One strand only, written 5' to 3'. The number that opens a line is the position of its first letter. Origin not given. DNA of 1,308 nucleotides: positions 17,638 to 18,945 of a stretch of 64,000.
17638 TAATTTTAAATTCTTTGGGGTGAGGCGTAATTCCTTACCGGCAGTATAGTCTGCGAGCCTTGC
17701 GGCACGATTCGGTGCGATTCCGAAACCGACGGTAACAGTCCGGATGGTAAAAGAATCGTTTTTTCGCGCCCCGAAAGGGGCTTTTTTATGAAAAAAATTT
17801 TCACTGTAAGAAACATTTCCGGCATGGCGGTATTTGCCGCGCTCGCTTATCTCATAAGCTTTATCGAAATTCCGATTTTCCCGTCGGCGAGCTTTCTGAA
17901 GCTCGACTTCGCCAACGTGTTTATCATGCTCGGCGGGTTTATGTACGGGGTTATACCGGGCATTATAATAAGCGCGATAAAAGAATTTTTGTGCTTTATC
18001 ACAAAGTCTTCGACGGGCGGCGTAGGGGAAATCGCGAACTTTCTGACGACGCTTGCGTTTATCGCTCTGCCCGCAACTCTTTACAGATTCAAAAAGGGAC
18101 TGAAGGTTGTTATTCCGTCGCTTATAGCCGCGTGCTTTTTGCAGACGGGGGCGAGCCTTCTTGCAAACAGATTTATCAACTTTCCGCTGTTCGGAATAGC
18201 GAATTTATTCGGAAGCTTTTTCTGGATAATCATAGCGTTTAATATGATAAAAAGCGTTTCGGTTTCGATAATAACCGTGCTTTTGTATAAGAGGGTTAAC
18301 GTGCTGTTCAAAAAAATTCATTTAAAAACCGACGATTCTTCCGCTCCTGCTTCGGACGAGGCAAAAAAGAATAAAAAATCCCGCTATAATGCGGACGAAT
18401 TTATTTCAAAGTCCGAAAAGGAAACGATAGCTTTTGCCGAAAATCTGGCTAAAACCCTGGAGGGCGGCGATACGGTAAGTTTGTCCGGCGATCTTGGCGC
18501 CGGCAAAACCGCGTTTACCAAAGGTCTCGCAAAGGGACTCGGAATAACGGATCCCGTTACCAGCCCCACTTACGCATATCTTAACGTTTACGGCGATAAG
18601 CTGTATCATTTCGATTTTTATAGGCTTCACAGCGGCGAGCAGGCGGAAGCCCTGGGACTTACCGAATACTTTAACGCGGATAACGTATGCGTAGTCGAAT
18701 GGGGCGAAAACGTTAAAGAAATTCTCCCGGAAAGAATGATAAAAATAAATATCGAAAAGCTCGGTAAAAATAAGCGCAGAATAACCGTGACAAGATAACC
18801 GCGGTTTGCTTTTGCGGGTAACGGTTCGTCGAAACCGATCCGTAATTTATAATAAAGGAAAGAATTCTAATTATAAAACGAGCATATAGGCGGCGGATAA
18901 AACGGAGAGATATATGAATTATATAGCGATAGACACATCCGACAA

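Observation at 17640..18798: FMN riboswitch driving an in-frame RibU-TsaE fusion at the head of the tsaE-tsaB-rimI operon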

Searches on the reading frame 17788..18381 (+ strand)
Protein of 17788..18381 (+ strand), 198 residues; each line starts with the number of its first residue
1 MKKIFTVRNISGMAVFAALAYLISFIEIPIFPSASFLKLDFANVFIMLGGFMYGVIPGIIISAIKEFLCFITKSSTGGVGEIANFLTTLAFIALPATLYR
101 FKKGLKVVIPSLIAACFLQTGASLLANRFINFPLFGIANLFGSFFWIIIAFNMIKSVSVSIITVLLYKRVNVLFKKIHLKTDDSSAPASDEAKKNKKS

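Call 8: search_solved_structures(query=window:17788-18381:+, max_evalue=1, show_alignments=2)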
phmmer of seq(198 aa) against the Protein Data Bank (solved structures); distinct sequences matched with E-value up to 1: 5.
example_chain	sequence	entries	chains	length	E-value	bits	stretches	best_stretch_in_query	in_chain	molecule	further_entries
5kc0_A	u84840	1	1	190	1.2e-19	74.3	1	6-175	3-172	Riboflavin transporter RibU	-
5kbw_A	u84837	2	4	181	8.5e-19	71.5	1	6-175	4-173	Riboflavin transporter RibU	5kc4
3p5n_A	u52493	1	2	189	1.6e-17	67.4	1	12-176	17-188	Riboflavin uptake protein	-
9d2y_A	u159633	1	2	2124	0.14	15.5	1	83-127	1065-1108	Multifunctional mycocerosic acid synthase membrane-associated MAS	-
9d2z_A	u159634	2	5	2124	0.14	15.5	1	83-127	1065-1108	Mycocerosic acid synthase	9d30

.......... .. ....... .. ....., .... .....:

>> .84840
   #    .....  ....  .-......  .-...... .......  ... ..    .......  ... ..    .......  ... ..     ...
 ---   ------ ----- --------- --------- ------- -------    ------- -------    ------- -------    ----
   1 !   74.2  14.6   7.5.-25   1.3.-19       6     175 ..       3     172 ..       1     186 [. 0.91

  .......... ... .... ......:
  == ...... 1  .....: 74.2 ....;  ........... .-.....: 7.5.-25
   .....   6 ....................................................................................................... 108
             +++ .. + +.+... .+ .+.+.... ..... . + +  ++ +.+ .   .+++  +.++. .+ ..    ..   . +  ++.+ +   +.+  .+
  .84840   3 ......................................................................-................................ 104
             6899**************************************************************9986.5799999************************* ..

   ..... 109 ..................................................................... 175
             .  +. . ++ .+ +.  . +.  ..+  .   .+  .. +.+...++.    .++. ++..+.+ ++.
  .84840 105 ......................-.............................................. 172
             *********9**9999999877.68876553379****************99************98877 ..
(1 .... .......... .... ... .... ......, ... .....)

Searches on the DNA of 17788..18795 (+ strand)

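Call 14: search_rna_families(sources=[L001, L002, L003, L004, L005, L006, L007, L008, L009, L010, L011, L013, L015, L016], threshold=gathering)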
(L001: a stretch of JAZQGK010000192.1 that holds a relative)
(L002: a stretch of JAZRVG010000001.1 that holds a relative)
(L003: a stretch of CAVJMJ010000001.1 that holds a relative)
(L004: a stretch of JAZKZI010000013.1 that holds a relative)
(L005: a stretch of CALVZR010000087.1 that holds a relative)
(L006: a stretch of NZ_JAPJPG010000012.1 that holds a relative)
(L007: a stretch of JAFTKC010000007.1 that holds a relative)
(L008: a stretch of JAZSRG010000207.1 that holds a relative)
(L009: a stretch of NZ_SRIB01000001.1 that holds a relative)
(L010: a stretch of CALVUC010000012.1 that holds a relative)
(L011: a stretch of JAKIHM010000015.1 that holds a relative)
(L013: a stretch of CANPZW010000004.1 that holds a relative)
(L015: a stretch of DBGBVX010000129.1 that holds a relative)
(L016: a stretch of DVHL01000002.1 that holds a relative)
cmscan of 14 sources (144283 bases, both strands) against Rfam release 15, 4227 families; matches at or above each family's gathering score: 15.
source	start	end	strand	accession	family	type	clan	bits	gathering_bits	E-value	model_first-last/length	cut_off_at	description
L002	10610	10948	+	RF00010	RNaseP_bact_a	Gene; ribozyme;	CL00002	267.3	100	9.7e-86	1-367/367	no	Bacterial RNase P class A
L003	10797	11050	+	RF00010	RNaseP_bact_a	Gene; ribozyme;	CL00002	185.9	100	3.8e-58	1-269/367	3'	Bacterial RNase P class A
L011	4747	4879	+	RF00050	FMN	Cis-reg; riboswitch;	-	127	66.2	5.4e-29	1-138/138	no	FMN riboswitch aptamer (RFN element)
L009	4799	4912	+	RF00050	FMN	Cis-reg; riboswitch;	-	117.3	66.2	2.4e-26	1-138/138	no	FMN riboswitch aptamer (RFN element)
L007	4812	4926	+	RF00050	FMN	Cis-reg; riboswitch;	-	111.4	66.2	9.9e-25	1-138/138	no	FMN riboswitch aptamer (RFN element)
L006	4814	4929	+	RF00050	FMN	Cis-reg; riboswitch;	-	109.6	66.2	3e-24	1-138/138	no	FMN riboswitch aptamer (RFN element)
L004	4776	4897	+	RF00050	FMN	Cis-reg; riboswitch;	-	109.5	66.2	3.2e-24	1-138/138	no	FMN riboswitch aptamer (RFN element)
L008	2784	2896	+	RF00050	FMN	Cis-reg; riboswitch;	-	107.6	66.2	1e-23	1-138/138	no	FMN riboswitch aptamer (RFN element)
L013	4648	4769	+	RF00050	FMN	Cis-reg; riboswitch;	-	107.4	66.2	1.2e-23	1-138/138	no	FMN riboswitch aptamer (RFN element)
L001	4700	4829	+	RF00050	FMN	Cis-reg; riboswitch;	-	105.7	66.2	3.5e-23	1-138/138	no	FMN riboswitch aptamer (RFN element)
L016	2087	2208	+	RF00050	FMN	Cis-reg; riboswitch;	-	100.8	66.2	7.4e-22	1-138/138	no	FMN riboswitch aptamer (RFN element)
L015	4770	4888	+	RF00050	FMN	Cis-reg; riboswitch;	-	100.6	66.2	8.2e-22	1-138/138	no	FMN riboswitch aptamer (RFN element)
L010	4717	4835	+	RF00050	FMN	Cis-reg; riboswitch;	-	98.8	66.2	2.6e-21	1-138/138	no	FMN riboswitch aptamer (RFN element)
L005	4766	4891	+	RF00050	FMN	Cis-reg; riboswitch;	-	93.4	66.2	7.6e-20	1-138/138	no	FMN riboswitch aptamer (RFN element)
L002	4777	4905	+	RF00050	FMN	Cis-reg; riboswitch;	-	92.8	66.2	1.2e-19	1-138/138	no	FMN riboswitch aptamer (RFN element)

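Call 20: search_rna_families(sources=[L081, L082, L083, L084, L085, L086, L087, L088, L029, L012, L014, L017, L018, L019], threshold=gathering)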
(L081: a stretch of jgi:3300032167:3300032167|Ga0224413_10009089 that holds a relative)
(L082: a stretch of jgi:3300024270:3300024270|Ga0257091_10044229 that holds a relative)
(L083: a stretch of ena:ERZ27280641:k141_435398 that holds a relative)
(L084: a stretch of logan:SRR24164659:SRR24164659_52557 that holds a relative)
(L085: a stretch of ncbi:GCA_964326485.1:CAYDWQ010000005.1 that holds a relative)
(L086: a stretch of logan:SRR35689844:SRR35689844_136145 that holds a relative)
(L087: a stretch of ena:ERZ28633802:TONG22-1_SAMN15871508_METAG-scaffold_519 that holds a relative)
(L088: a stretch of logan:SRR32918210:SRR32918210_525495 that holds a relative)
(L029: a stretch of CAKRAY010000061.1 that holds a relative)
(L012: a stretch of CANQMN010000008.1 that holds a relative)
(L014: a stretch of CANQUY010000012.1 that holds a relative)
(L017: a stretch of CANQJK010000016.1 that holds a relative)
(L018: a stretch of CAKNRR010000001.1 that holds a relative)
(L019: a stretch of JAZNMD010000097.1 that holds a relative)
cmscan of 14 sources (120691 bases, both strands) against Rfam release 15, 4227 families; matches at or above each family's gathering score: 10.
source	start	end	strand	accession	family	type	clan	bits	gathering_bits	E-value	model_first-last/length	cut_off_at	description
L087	4807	4922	+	RF00050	FMN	Cis-reg; riboswitch;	-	118.5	66.2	9.1e-27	1-138/138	no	FMN riboswitch aptamer (RFN element)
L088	1355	1470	+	RF00050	FMN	Cis-reg; riboswitch;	-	118.5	66.2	9.1e-27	1-138/138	no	FMN riboswitch aptamer (RFN element)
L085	4810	4928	+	RF00050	FMN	Cis-reg; riboswitch;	-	115.3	66.2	6.8e-26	1-138/138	no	FMN riboswitch aptamer (RFN element)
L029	3664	3777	+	RF00050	FMN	Cis-reg; riboswitch;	-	110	66.2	1.9e-24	1-138/138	no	FMN riboswitch aptamer (RFN element)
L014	3536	3651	+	RF00050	FMN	Cis-reg; riboswitch;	-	107.7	66.2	8e-24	1-138/138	no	FMN riboswitch aptamer (RFN element)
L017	3070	3192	+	RF00050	FMN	Cis-reg; riboswitch;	-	103.2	66.2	1.4e-22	1-138/138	no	FMN riboswitch aptamer (RFN element)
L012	2154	2272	+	RF00050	FMN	Cis-reg; riboswitch;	-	102.3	66.2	2.5e-22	1-138/138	no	FMN riboswitch aptamer (RFN element)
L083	4820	4936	+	RF00050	FMN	Cis-reg; riboswitch;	-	100.5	66.2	7.3e-22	1-138/138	no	FMN riboswitch aptamer (RFN element)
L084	4820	4936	+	RF00050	FMN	Cis-reg; riboswitch;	-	100.5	66.2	7.3e-22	1-138/138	no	FMN riboswitch aptamer (RFN element)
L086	1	95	+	RF00050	FMN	Cis-reg; riboswitch;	-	80.4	66.2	2.2e-16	25-138/138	5'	FMN riboswitch aptamer (RFN element)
